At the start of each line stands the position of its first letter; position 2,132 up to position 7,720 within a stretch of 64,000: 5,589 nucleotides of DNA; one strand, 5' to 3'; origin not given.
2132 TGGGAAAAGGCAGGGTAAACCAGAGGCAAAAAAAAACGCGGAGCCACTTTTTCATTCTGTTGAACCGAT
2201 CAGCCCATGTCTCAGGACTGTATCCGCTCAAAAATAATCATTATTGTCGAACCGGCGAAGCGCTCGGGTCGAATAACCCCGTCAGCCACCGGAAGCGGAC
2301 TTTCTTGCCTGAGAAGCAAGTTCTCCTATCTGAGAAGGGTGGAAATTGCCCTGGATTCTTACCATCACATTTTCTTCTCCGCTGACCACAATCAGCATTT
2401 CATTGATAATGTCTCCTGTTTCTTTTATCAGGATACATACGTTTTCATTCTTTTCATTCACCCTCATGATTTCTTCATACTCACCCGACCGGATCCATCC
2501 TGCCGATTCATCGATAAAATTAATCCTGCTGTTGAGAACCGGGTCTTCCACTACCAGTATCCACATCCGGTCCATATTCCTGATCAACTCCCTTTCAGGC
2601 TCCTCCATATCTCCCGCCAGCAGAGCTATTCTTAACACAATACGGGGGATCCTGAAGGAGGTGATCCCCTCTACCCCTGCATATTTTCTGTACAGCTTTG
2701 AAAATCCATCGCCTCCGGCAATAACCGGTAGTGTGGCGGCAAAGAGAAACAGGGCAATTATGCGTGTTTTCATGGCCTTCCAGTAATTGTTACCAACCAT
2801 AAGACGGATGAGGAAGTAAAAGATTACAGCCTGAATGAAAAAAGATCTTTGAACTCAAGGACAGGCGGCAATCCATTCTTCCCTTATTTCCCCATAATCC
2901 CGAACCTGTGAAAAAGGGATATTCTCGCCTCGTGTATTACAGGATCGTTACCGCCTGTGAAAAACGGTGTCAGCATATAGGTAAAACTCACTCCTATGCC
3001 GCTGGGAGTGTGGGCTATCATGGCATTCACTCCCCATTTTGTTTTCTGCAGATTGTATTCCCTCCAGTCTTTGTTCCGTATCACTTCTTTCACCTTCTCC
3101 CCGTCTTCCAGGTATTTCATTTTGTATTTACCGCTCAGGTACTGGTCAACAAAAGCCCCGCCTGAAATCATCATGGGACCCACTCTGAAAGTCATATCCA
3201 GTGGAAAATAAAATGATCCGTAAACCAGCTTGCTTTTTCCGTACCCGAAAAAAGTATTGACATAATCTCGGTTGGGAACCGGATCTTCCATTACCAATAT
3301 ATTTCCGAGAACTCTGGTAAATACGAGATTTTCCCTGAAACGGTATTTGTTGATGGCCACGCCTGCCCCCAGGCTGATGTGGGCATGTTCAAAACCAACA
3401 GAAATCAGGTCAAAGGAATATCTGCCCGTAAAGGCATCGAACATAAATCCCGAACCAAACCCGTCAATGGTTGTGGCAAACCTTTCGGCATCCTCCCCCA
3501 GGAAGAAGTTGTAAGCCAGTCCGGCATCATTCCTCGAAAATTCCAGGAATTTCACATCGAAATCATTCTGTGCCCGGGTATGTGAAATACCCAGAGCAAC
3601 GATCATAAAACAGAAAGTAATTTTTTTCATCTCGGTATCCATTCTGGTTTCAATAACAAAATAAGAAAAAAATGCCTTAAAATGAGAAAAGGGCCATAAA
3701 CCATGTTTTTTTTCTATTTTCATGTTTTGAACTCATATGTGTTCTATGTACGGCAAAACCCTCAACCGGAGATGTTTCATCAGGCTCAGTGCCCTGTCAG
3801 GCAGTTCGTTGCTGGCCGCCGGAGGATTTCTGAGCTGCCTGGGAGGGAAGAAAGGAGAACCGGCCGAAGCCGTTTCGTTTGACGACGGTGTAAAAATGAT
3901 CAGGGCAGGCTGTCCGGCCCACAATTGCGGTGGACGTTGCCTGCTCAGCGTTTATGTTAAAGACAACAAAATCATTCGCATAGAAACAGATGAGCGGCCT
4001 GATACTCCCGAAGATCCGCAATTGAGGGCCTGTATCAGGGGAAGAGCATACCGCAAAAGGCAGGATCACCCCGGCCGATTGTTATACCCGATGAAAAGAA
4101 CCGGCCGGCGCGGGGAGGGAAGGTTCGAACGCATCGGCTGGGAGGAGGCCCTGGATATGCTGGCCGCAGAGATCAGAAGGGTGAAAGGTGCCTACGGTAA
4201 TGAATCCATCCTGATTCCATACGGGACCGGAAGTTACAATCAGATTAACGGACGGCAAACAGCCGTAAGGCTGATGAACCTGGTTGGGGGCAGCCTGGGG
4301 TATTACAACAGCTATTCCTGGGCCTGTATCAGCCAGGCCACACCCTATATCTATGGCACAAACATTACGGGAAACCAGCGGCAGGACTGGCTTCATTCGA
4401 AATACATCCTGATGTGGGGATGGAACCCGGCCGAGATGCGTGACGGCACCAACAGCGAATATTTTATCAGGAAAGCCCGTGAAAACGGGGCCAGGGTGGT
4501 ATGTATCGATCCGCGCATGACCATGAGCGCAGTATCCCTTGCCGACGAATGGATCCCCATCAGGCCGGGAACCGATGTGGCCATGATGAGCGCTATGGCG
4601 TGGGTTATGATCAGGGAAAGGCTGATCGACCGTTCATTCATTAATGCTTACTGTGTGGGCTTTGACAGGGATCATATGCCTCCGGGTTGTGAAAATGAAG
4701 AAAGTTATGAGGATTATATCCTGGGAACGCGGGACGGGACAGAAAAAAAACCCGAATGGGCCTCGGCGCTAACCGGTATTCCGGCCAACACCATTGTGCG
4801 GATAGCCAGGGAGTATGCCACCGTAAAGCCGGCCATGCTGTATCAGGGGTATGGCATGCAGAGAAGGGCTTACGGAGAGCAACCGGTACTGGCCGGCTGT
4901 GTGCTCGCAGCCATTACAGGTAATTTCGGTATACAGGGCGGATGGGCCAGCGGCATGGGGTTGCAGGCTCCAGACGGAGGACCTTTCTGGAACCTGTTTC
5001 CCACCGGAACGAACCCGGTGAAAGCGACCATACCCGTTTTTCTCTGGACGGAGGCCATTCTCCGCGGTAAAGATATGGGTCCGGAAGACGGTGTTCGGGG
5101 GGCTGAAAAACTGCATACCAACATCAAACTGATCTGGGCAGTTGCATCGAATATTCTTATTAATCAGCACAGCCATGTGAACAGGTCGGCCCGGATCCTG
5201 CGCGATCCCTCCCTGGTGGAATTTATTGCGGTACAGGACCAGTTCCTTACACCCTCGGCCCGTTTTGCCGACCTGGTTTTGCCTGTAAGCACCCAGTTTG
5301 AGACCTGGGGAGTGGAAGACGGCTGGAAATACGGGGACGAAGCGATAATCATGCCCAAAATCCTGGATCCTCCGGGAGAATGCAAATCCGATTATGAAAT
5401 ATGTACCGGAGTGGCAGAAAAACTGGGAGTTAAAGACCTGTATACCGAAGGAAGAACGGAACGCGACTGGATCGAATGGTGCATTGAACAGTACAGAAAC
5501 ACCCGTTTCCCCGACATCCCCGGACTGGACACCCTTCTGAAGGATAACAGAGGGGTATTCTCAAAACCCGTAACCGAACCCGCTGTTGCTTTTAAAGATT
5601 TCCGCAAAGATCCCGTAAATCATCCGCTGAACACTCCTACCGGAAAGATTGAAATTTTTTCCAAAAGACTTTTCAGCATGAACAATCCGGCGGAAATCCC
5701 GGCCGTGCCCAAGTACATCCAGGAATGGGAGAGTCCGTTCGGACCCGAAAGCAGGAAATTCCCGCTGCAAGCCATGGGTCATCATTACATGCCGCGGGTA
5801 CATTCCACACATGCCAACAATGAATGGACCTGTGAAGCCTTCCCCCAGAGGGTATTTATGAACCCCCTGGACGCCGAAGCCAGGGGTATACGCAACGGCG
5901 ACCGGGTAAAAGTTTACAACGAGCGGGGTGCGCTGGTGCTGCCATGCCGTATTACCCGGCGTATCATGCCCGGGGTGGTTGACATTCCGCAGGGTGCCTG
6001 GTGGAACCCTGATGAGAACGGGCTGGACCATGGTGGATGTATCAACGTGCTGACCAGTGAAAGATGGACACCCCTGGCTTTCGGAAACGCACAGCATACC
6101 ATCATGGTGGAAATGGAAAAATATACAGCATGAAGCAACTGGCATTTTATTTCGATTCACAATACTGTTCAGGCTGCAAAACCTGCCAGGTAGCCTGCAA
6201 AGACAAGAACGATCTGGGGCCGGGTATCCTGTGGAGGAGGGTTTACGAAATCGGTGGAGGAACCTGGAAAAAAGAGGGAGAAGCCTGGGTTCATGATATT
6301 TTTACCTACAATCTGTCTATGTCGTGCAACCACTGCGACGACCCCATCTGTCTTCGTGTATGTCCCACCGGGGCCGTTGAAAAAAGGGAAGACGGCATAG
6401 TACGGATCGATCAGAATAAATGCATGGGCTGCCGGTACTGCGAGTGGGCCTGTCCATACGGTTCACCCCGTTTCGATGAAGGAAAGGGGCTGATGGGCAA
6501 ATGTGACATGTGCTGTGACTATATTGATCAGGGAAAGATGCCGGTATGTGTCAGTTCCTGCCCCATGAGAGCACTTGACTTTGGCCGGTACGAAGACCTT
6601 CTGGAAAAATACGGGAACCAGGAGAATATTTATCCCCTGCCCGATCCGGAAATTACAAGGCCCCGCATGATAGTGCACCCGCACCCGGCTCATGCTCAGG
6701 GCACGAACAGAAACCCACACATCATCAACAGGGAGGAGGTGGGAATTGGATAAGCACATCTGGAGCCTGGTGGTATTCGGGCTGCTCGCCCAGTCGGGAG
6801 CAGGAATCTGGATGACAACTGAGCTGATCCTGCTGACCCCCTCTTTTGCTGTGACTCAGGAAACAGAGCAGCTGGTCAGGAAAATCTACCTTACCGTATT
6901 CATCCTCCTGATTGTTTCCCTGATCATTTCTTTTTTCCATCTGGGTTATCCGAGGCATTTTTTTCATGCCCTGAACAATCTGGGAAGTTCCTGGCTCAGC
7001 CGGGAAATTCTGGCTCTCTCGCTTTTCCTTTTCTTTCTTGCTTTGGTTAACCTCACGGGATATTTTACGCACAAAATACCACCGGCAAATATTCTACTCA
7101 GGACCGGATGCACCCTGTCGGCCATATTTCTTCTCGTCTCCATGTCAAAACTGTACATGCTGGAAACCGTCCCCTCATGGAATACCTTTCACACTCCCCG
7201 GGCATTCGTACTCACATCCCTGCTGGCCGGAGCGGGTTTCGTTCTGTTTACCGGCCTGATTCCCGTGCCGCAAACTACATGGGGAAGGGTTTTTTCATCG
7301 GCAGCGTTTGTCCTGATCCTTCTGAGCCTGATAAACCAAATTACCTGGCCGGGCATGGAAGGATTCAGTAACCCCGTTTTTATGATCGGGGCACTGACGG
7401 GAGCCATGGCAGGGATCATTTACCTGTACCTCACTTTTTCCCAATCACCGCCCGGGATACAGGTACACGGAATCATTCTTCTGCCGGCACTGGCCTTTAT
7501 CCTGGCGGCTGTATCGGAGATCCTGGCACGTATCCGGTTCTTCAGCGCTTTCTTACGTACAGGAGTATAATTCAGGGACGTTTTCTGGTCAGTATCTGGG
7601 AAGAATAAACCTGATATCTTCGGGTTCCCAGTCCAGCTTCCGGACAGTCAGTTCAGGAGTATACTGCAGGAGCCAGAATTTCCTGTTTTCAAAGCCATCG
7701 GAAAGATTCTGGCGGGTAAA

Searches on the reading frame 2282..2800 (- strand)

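Call 27: search_protein_families(library=pfam, proteins=[window:2282-2800:-], max_evalue=0.00001)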
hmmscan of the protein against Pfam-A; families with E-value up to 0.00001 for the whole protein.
window:2282-2800:- (172 aa): 1 family
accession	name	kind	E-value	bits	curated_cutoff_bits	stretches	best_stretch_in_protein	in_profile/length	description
PF14060.11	DUF4252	-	3.2e-22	79.4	23.9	1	40-161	1-125/125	Domain of unknown function (DUF4252)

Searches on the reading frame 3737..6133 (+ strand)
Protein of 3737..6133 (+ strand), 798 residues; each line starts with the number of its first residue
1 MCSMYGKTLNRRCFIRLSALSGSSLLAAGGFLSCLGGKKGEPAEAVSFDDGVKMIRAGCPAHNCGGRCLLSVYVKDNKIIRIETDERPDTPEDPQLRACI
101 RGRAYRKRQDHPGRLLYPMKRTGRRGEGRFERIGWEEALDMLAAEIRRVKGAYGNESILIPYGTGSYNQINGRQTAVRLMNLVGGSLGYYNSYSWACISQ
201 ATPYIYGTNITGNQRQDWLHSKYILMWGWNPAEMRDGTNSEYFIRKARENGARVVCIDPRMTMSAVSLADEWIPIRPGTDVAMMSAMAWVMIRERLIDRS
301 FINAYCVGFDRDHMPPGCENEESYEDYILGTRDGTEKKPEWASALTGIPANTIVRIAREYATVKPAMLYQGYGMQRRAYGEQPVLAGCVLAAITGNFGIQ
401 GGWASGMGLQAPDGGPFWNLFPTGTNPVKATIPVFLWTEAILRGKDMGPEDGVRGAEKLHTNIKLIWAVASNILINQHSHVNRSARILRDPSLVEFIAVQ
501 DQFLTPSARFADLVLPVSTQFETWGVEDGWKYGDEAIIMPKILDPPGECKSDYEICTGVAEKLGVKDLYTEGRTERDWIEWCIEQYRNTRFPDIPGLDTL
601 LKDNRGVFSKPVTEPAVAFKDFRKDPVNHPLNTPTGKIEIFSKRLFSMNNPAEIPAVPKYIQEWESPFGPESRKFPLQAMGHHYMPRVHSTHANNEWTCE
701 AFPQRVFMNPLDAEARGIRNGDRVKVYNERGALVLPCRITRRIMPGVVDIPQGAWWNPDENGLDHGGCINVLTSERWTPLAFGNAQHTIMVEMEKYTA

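Call 27: search_protein_families(library=pfam, proteins=[window:3737-6133:+], max_evalue=0.00001)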
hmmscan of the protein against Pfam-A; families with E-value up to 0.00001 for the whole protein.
window:3737-6133:+ (798 aa): 3 families
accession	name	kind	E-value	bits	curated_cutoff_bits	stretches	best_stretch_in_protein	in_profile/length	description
PF00384.28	Molybdopterin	-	4e-51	174.5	24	1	114-561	1-352/353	Molybdopterin oxidoreductase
PF01568.27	Molydop_binding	-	7.4e-24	84.4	26.8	1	682-788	6-108/110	Molydopterin dinucleotide binding domain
PF04879.21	Molybdop_Fe4S4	-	2.4e-08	34.2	22.7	1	56-109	5-53/55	Molybdopterin oxidoreductase Fe4S4 domain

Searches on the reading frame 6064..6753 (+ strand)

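Call 27: search_protein_families(library=pfam, proteins=[window:6064-6753:+], max_evalue=0.00001)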
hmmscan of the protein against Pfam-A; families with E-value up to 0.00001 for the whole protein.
window:6064-6753:+ (229 aa): 7 families
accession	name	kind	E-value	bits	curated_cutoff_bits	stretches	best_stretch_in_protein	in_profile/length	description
PF13247.11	Fer4_11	-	3e-25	88.7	26.2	1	82-175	4-99/100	4Fe-4S dicluster domain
PF12838.12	Fer4_7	-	6.7e-10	39.7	27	1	88-133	2-51/52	4Fe-4S dicluster domain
PF12837.12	Fer4_6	-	3.4e-09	36.6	25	1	112-133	1-22/24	4Fe-4S binding domain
PF13237.11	Fer4_10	-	5e-09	36.4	25.5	1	87-131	8-53/53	4Fe-4S dicluster domain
PF12797.12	Fer4_2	-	1.1e-08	34.9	24.5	1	112-132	2-22/22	4Fe-4S binding domain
PF13187.11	Fer4_9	-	1.9e-07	31.4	27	0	34-104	1-51/52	4Fe-4S dicluster domain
PF00037.32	Fer4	-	7.4e-07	29.2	21.1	1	114-133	2-21/24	4Fe-4S binding domain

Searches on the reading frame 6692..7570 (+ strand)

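Call 27: search_protein_families(library=pfam, proteins=[window:6692-7570:+], max_evalue=0.00001)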
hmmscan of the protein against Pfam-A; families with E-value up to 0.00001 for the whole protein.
window:6692-7570:+ (292 aa): 1 family
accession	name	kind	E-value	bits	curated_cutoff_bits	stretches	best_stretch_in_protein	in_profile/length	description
PF04976.17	DmsC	-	8e-23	81.7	22.3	1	22-216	6-194/275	DMSO reductase anchor subunit (DmsC)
